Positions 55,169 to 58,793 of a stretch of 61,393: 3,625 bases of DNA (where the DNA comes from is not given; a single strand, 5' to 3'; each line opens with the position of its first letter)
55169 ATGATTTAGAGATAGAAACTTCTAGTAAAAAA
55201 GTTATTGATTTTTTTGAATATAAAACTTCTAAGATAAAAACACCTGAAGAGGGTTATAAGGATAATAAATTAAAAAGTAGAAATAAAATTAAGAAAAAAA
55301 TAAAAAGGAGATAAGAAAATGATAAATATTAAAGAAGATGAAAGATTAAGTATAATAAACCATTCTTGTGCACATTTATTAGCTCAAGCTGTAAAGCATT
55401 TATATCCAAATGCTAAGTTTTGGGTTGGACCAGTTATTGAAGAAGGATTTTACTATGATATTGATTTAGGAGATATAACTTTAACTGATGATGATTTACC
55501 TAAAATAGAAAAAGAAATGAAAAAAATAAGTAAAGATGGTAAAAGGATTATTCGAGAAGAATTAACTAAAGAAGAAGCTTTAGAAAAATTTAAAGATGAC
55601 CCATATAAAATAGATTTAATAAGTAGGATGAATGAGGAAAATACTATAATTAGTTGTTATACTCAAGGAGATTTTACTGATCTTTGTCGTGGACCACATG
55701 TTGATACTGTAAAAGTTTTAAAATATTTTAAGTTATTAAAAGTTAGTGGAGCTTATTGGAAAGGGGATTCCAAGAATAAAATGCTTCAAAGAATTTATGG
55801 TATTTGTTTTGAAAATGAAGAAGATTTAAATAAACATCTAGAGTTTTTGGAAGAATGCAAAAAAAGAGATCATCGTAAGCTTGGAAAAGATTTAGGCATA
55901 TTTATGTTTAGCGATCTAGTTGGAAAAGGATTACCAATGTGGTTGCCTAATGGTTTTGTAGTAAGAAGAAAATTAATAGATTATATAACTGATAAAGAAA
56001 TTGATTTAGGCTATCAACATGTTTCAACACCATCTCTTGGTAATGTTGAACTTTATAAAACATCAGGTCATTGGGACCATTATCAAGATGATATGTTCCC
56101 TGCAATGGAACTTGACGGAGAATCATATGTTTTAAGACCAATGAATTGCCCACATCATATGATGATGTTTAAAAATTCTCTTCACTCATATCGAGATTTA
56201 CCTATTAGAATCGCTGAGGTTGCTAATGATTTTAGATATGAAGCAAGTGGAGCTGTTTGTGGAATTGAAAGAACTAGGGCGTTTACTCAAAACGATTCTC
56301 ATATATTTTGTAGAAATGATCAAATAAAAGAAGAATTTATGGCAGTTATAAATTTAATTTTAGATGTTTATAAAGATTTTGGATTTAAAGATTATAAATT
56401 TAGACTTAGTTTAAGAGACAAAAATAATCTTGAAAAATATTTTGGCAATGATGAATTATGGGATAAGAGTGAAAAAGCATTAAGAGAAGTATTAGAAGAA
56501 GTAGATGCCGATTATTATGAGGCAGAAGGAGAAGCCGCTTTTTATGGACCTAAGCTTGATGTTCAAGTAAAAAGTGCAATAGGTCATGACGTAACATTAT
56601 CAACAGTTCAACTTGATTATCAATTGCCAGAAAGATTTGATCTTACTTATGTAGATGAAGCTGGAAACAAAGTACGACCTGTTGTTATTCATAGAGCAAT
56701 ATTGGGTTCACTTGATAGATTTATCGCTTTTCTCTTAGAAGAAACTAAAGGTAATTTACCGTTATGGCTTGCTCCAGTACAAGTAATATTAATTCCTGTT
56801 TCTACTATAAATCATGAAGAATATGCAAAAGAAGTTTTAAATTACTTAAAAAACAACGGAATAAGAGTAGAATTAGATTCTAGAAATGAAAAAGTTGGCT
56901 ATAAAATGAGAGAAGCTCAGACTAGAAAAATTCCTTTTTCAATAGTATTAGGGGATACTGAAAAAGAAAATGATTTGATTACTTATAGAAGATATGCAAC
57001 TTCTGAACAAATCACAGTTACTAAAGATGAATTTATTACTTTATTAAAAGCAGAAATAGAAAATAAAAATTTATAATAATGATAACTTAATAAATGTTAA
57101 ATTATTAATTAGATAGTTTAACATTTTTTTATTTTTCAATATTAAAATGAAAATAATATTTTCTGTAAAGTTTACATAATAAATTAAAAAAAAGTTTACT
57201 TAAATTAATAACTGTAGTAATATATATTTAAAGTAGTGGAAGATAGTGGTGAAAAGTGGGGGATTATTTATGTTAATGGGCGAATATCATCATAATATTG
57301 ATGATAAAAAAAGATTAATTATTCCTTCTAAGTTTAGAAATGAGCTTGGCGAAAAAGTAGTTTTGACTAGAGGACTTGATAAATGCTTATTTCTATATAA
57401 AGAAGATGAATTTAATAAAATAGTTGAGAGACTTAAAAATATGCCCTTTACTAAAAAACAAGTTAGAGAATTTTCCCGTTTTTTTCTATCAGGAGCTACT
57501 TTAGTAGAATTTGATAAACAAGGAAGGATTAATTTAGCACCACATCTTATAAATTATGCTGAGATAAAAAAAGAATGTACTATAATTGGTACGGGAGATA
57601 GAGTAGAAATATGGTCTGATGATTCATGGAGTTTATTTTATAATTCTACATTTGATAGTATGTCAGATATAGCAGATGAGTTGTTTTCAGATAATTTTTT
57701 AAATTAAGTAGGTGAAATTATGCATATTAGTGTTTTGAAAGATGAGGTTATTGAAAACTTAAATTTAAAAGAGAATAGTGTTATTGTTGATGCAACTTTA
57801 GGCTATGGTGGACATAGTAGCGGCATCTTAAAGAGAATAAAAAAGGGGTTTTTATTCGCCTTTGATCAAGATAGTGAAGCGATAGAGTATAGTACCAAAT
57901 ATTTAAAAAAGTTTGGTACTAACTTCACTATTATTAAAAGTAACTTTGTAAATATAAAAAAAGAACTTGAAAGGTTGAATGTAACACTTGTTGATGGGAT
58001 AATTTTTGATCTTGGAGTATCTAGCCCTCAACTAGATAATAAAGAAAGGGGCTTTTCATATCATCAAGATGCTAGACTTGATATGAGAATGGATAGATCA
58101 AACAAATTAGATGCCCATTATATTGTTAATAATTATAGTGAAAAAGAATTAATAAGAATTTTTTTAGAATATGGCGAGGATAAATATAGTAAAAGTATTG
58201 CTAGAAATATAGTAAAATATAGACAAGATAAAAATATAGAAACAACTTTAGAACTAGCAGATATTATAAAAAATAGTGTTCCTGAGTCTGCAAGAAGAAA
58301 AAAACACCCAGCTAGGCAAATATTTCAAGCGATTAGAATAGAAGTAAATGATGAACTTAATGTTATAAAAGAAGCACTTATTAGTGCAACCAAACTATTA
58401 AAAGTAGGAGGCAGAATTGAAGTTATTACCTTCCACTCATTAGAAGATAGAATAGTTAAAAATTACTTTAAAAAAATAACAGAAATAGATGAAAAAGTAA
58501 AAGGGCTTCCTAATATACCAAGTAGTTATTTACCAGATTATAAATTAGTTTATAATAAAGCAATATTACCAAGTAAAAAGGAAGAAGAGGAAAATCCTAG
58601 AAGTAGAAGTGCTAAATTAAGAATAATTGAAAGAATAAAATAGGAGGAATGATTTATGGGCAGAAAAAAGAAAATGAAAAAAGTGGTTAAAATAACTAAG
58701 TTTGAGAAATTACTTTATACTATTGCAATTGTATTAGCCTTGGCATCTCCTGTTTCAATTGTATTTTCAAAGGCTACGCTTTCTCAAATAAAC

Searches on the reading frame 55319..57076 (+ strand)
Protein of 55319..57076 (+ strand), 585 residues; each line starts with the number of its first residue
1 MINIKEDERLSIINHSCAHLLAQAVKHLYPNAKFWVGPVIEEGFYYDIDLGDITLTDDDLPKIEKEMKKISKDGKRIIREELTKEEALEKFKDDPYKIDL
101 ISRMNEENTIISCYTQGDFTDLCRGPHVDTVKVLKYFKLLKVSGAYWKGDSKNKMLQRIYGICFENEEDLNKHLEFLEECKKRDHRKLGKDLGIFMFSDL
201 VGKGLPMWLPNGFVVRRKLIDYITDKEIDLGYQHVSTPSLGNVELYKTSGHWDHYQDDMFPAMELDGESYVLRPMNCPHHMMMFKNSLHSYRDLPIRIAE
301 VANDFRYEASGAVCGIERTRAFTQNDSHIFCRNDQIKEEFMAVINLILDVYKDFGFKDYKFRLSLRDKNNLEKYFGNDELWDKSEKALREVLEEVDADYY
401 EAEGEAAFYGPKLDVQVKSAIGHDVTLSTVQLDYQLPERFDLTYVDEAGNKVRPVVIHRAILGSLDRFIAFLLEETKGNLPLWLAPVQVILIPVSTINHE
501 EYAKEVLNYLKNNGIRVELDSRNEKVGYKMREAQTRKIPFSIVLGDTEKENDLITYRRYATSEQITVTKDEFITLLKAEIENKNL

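Call 7: search_protein_families(library=ncbifam, proteins=[window:55319-57076:+])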
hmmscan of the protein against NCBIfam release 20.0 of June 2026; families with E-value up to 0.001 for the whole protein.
window:55319-57076:+ (585 aa): 16 families
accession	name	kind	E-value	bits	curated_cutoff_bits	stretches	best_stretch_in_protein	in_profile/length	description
TIGR00418.1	thrS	equivalog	1.3e-219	730.9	383.65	1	15-579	2-564/565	threonine--tRNA ligase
NF003068.0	PRK03991.1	equivalog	6.5e-71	239.5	484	1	180-582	194-594/613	threonine--tRNA ligase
NF006625.0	PRK09194.1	equivalog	1.2e-28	100.4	558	2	201-341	35-175/559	proline--tRNA ligase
TIGR00408.1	proS_fam_I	equivalog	1.6e-26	93.3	437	2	436-582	231-383/475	proline--tRNA ligase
TIGR00409.1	proS_fam_II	equivalog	5.2e-24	85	306.7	2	201-356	35-190/568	proline--tRNA ligase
NF008979.1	PRK12325.1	exception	1.3e-23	83.6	550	2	202-358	36-192/437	proline--tRNA ligase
TIGR00442.1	hisS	equivalog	1.6e-23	83.4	286.75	2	203-394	4-183/406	histidine--tRNA ligase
NF003211.1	PRK04173.1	equivalog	2.1e-19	69.7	312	1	270-572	163-450/454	glycine--tRNA ligase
NF011500.0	PRK14938.1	equivalog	5e-16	58.7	362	1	474-579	262-366/387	Ser-tRNA(Thr) hydrolase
TIGR00389.1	glyS_dimeric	equivalog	1.1e-15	57.2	243.3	1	479-578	464-563/565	glycine--tRNA ligase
TIGR00414.1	serS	equivalog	2.5e-08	33.4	301.65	1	178-353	135-313/418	serine--tRNA ligase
NF008941.0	PRK12292.2-4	equivalog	2.6e-06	26.6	447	1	204-311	12-116/393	ATP phosphoribosyltransferase regulatory subunit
NF009085.0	PRK12420.1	equivalog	1.1e-05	24.9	540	1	488-568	340-418/426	histidine--tRNA ligase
TIGR00443.1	hisZ_biosyn_reg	equivalog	1.9e-05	23.9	271.65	1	210-401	5-185/314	ATP phosphoribosyltransferase regulatory subunit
TIGR02367.1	PylS_Cterm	equivalog_domain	0.00014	21.3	178.15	1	223-360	35-163/242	pyrrolysine--tRNA(Pyl) ligase large subunit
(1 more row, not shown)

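Call 54: list_cluster_members(proteins=[window:55319-57076:+, window:57720-58643:+, window:50871-51764:+, P0004, P0123, P0015, P0029])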
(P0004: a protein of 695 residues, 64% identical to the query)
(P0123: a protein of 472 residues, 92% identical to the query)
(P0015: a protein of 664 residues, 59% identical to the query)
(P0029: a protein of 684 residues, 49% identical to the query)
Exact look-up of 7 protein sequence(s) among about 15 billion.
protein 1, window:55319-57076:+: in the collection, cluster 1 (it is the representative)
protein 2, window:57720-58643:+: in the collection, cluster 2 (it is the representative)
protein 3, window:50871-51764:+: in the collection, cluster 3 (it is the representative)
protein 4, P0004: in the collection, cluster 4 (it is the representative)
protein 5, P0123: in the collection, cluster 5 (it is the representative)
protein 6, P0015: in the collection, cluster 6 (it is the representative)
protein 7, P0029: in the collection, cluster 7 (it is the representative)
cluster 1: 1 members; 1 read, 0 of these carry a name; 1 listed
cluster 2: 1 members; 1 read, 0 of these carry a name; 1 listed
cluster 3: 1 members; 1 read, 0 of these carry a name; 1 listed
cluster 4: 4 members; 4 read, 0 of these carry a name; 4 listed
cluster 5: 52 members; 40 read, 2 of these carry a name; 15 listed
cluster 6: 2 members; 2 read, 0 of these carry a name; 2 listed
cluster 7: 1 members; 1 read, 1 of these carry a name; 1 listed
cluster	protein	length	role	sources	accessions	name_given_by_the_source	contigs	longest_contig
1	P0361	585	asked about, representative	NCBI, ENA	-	-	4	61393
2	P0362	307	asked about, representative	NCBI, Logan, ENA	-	-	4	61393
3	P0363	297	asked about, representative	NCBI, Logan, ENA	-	-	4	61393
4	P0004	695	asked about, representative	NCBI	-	-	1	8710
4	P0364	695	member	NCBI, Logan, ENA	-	-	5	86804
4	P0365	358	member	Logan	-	-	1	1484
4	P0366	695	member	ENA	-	-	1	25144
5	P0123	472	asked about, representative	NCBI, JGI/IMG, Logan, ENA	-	DNA invertase Pin-like site-specific DNA recombinase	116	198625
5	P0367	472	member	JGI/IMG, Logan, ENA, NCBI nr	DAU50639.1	DNA invertase Pin-like site-specific DNA recombinase | MAG TPA: integrase [Caudoviricetes sp.]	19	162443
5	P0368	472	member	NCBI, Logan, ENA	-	-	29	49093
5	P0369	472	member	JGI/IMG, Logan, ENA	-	-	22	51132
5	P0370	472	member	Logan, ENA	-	-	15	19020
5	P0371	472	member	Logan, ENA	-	-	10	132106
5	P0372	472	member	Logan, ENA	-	-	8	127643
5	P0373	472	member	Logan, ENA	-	-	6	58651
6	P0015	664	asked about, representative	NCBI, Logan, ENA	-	-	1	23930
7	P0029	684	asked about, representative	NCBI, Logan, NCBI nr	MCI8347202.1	MAG: DNA internalization-related competence protein ComEC/Rec2 [Bacilli bacterium] | DNA internalization-related competence protein ComEC/Rec2 [Bacilli bacterium]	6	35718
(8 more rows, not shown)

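Call 55: find_encoding_contigs(protein=P0371, flank=3000, max_places=10)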
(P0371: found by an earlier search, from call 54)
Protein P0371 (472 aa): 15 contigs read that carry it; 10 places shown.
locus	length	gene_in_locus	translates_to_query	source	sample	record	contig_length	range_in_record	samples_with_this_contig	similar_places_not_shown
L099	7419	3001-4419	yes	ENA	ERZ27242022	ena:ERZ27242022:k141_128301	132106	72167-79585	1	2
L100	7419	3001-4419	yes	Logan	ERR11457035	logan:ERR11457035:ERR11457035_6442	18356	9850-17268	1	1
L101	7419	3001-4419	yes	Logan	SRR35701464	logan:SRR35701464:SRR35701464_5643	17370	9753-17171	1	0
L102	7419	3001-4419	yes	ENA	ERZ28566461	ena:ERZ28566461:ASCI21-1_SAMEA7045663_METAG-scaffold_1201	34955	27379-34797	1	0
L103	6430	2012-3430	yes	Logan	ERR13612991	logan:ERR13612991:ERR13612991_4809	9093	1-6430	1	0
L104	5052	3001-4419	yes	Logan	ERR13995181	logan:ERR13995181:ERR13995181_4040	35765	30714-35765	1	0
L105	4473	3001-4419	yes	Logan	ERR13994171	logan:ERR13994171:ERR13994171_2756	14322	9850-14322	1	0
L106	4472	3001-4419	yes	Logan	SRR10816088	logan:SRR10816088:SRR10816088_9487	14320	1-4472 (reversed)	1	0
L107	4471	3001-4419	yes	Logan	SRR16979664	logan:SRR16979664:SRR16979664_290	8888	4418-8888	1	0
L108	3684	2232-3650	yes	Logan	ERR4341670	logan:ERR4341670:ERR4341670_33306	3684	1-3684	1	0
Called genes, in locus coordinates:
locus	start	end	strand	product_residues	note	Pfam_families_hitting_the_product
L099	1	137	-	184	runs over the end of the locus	-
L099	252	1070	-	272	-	PF14297:Lin1244_N, PF07261:DnaB_2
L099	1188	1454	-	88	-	PF27193:VcrB (weak)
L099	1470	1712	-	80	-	-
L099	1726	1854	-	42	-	-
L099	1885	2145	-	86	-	PF05339:DUF739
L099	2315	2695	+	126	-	PF12844:HTH_19, PF01381:HTH_3, PF13443:HTH_26 (weak)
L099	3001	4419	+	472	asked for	PF00239:Resolvase, PF07508:Recombinase (faint), PF13408:Zn_ribbon_recom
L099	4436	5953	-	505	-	PF13567:DUF4131, PF03772:Competence, PF00753:Lactamase_B (weak)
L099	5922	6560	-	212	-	PF10531:SLBB, PF22461:SLBB_2 (weak), PF14520:HHH_5 (faint), PF00633:HHH (weak), PF12836:HHH_3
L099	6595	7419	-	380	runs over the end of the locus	PF01098:FTSW_RODA_SPOVE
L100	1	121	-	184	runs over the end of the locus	-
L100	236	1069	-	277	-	PF14297:Lin1244_N, PF07261:DnaB_2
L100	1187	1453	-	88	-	PF27193:VcrB (weak)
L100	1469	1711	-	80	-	-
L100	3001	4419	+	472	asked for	PF00239:Resolvase, PF07508:Recombinase (faint), PF13408:Zn_ribbon_recom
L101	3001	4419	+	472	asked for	PF00239:Resolvase, PF07508:Recombinase (faint), PF13408:Zn_ribbon_recom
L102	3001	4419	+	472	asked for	PF00239:Resolvase, PF07508:Recombinase (faint), PF13408:Zn_ribbon_recom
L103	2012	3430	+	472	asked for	PF00239:Resolvase, PF07508:Recombinase (faint), PF13408:Zn_ribbon_recom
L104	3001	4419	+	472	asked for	PF00239:Resolvase, PF07508:Recombinase (faint), PF13408:Zn_ribbon_recom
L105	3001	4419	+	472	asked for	PF00239:Resolvase, PF07508:Recombinase (faint), PF13408:Zn_ribbon_recom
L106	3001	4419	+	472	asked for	PF00239:Resolvase, PF07508:Recombinase (faint), PF13408:Zn_ribbon_recom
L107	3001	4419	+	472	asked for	PF00239:Resolvase, PF07508:Recombinase (faint), PF13408:Zn_ribbon_recom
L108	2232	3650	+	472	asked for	PF00239:Resolvase, PF07508:Recombinase (faint), PF13408:Zn_ribbon_recom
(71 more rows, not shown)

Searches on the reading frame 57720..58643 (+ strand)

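Call 7: search_protein_families(library=ncbifam, proteins=[window:57720-58643:+])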
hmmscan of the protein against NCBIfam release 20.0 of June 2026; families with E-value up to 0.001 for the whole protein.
window:57720-58643:+ (307 aa): 3 families
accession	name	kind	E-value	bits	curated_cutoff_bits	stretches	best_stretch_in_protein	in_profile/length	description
TIGR00006.1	TIGR00006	equivalog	4e-109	364.8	154.3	1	2-305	7-309/310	16S rRNA (cytosine(1402)-N(4))-methyltransferase RsmH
NF053511.1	tRNA_U34_MnmM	equivalog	1.3e-09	37.8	135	1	15-99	14-97/183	tRNA 5-(aminomethyl)-2-thiouridylate-methyltransferase MnmM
TIGR02469.1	CbiT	equivalog_domain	0.00016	21.9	78.3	1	7-93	8-96/124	precorrin-6Y C5,15-methyltransferase (decarboxylating) subunit CbiT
